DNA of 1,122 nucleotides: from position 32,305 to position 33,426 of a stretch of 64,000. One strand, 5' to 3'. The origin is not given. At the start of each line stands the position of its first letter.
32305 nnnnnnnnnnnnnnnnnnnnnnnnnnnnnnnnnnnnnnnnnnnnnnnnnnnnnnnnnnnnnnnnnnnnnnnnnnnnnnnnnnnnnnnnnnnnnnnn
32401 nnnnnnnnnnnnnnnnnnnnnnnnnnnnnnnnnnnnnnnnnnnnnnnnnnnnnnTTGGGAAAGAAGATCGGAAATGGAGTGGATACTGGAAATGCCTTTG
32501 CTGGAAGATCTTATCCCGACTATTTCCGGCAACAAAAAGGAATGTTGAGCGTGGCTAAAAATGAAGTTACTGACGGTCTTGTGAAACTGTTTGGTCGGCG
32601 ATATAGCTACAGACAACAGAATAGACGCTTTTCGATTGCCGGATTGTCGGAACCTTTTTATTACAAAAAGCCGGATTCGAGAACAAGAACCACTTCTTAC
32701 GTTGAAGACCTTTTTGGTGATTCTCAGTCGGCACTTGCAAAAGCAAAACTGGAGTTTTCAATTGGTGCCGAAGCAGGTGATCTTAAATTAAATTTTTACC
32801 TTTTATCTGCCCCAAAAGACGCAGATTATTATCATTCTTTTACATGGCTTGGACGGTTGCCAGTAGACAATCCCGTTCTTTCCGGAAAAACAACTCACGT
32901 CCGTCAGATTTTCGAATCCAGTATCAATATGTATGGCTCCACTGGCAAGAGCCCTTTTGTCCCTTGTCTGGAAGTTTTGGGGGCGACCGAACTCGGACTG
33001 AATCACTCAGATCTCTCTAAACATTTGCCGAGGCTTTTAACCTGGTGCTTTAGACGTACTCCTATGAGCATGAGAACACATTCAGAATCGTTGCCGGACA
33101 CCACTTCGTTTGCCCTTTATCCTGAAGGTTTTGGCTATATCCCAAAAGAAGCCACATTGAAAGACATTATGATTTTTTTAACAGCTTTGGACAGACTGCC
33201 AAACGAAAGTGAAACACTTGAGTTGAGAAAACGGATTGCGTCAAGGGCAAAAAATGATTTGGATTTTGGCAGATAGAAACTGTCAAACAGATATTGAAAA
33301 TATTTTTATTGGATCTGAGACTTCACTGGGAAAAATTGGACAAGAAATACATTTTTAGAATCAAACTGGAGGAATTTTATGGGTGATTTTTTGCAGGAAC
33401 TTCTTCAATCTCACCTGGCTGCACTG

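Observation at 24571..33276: Previously unrecognised multigene family: variable N-terminal domains fused to a conserved ~30-aa C-terminal module, clustered around rtcB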

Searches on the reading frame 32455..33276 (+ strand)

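Call 3: search_protein_families(library=pfam, proteins=[window:32455-33276:+], max_evalue=1)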
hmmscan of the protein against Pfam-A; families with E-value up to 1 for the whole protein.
window:32455-33276:+ (273 aa): 0 families

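Call 8: search_protein_families(library=ncbifam, proteins=[window:32455-33276:+], max_evalue=1)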
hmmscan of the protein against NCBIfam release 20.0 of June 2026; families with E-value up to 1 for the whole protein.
window:32455-33276:+ (273 aa): 0 families

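Call 53: search_protein_families(library=phrogs, proteins=[window:32455-33276:+], max_evalue=1)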
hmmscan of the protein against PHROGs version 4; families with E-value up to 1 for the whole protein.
window:32455-33276:+ (273 aa): 0 families

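Call 54: search_protein_families(library=padloc, proteins=[window:32455-33276:+], max_evalue=1)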
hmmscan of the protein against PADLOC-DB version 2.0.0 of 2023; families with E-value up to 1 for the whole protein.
window:32455-33276:+ (273 aa): 1 family
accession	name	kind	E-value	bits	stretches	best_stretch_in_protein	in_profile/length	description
PDLC04177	HEC-01A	-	0.026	11.5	1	169-216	296-342/393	-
